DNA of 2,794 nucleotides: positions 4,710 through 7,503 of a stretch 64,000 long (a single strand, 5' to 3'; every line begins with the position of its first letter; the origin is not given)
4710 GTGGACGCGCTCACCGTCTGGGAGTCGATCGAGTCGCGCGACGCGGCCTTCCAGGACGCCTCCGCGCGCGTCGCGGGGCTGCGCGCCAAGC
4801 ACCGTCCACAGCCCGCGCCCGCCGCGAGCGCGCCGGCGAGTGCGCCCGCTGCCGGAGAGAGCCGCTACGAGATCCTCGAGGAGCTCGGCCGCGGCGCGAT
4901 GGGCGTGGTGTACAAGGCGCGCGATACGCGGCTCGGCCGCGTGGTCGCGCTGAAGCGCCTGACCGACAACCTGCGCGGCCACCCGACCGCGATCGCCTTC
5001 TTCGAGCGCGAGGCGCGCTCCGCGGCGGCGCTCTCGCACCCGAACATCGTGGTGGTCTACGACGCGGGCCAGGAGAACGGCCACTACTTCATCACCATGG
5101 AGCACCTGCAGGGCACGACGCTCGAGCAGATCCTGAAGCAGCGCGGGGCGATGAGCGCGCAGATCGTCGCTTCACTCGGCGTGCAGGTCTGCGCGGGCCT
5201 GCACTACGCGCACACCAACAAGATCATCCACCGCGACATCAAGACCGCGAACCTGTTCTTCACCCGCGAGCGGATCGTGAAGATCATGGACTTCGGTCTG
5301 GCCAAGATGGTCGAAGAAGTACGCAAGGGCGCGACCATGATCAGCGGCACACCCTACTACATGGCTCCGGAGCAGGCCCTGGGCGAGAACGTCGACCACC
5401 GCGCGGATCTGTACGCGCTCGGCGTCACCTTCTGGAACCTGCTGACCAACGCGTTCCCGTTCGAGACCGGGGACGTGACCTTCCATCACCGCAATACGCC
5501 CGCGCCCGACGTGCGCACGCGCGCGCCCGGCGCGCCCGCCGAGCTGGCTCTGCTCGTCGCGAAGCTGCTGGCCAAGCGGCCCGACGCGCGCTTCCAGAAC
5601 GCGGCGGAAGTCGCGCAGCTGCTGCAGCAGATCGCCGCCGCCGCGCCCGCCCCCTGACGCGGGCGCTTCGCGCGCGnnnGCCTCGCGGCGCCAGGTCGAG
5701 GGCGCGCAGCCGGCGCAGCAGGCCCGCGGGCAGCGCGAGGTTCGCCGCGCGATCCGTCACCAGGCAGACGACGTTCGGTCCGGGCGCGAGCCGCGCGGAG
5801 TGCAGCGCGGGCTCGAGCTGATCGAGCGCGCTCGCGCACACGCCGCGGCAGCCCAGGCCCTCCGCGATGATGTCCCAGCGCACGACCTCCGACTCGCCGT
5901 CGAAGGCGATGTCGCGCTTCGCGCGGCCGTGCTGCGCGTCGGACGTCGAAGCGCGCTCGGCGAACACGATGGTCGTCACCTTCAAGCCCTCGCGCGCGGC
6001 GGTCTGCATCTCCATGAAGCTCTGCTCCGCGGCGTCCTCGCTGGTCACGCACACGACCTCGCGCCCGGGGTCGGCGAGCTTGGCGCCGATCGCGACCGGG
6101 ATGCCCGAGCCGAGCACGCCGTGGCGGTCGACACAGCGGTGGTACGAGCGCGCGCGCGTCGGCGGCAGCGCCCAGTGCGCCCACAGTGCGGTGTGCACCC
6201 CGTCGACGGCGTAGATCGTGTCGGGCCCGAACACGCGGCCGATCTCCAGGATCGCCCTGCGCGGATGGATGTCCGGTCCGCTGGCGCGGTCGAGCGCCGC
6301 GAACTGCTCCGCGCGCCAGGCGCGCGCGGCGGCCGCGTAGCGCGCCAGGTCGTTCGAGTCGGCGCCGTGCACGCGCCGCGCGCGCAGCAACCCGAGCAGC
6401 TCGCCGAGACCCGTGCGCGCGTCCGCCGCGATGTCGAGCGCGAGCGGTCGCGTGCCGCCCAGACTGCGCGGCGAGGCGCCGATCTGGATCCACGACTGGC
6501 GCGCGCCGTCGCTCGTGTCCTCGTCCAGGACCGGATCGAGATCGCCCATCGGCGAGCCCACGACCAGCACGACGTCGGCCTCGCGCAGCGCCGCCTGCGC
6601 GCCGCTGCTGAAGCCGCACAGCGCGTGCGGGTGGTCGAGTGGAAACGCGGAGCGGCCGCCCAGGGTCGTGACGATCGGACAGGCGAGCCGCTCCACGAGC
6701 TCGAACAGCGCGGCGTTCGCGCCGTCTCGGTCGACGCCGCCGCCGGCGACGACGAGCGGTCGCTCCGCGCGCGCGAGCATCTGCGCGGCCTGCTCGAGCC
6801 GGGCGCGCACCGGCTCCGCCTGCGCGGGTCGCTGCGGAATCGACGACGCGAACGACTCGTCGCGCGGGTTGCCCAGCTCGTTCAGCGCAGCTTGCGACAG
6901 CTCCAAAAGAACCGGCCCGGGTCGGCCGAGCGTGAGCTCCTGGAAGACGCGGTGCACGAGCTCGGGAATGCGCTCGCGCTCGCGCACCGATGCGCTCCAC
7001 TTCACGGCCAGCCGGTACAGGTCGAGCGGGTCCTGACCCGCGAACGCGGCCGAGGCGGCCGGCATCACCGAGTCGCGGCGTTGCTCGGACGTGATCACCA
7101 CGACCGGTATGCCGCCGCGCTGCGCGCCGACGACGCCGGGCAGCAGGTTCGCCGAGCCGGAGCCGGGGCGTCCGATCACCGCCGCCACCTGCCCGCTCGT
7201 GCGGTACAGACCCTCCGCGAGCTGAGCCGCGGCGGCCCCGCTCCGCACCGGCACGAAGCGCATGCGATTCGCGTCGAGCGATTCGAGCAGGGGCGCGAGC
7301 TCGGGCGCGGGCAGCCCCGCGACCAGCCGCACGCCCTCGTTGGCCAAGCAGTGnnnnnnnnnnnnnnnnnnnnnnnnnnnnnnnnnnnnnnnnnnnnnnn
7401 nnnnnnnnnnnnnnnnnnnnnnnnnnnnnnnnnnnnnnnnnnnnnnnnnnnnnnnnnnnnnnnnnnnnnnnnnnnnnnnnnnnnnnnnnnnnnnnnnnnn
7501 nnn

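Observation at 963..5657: Receptor Ser/Thr kinase with inverted domain order: periplasmic TPR sensor, single TM, long cytoplasmic linker, C-terminal Hanks kinase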

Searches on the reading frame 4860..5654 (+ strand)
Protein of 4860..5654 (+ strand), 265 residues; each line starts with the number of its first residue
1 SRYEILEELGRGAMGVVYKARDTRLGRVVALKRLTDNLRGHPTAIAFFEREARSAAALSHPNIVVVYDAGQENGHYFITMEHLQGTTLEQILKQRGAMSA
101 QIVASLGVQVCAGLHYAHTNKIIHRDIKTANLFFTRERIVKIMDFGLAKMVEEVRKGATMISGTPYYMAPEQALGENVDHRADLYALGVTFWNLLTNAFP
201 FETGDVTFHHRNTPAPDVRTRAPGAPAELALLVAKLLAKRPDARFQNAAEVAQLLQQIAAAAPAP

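Call 65: search_solved_structures(query=window:4860-5654:+, max_evalue=1e-20, show_alignments=1)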
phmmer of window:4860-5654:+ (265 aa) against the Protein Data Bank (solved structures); distinct sequences matched with E-value up to 1e-20: 458 (the best 60 are shown).
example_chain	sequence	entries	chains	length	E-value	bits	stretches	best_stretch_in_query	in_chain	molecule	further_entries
1mru_A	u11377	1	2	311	1.1e-51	178.9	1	2-257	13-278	Probable serine/threonine-protein kinase pknB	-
6b2p_A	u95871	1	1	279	1.2e-51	178.7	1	2-253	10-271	Serine/threonine-protein kinase PknB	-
5u94_A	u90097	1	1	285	1.3e-51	178.7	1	2-253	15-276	Serine/threonine-protein kinase PknB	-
1o6y_A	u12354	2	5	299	1.6e-51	178.4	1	2-253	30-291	SERINE/THREONINE-PROTEIN KINASE PKNB | Probable serine/threonine-protein kinase pknB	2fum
6i2p_A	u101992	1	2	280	1.2e-50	175.5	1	2-253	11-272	Serine/threonine-protein kinase PknB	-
3f61_A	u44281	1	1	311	1.3e-50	175.4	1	2-257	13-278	Serine/threonine-protein kinase pknB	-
3ori_A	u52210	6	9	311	1.5e-50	175.2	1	2-257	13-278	Serine/threonine protein kinase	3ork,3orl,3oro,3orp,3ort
3orm_A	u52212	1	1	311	1.5e-50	175.2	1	2-257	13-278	Serine/threonine protein kinase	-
3f69_A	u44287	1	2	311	5.4e-50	173.4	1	2-257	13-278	Serine/threonine-protein kinase pknB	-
9ruk_A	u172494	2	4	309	1.1e-45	159.3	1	2-251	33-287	Serine/threonine-protein kinase StkP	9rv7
9ru3_A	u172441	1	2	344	1.5e-45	158.8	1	2-251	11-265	Serine/threonine-protein kinase StkP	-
9ruj_A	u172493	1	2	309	2.9e-45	157.9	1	2-251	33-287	Serine/threonine-protein kinase StkP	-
9ymt_A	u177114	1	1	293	4.2e-41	144.2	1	2-252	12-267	Serine/Threonine Kinase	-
4eqm_A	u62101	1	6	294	4.3e-41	144.2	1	2-252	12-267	Protein kinase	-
7naa_A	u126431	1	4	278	1.8e-40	142.2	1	3-255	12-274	Non-specific serine/threonine protein kinase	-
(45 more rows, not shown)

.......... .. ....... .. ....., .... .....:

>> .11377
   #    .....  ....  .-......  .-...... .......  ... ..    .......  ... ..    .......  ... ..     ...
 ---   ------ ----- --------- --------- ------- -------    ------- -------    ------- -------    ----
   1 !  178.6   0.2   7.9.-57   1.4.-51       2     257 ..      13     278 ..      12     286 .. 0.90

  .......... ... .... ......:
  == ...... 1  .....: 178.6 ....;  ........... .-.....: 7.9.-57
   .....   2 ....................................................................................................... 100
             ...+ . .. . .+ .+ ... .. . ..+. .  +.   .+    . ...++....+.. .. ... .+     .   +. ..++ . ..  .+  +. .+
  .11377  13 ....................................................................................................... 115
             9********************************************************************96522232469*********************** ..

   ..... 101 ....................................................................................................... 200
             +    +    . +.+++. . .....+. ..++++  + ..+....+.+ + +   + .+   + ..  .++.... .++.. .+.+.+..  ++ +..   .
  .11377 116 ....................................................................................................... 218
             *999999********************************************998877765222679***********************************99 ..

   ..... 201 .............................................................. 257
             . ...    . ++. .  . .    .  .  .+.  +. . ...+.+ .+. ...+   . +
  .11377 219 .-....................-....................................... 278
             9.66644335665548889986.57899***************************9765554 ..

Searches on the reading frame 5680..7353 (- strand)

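Call 33: search_protein_families(library=pfam, proteins=[window:5680-7353:-], max_evalue=0.001)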
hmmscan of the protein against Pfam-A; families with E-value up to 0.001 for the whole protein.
window:5680-7353:- (558 aa): 3 families
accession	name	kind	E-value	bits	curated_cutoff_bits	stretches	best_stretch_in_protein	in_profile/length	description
PF00205.28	TPP_enzyme_M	-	1.3e-27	96.6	30.4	1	186-319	1-137/137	Thiamine pyrophosphate enzyme, central domain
PF02776.23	TPP_enzyme_N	-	2.8e-21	75.9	26.8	1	2-96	10-105/119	Thiamine pyrophosphate enzyme, N-terminal TPP binding domain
PF02775.26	TPP_enzyme_C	-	1.3e-18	67.7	21.9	1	389-529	6-149/151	Thiamine pyrophosphate enzyme, C-terminal TPP binding domain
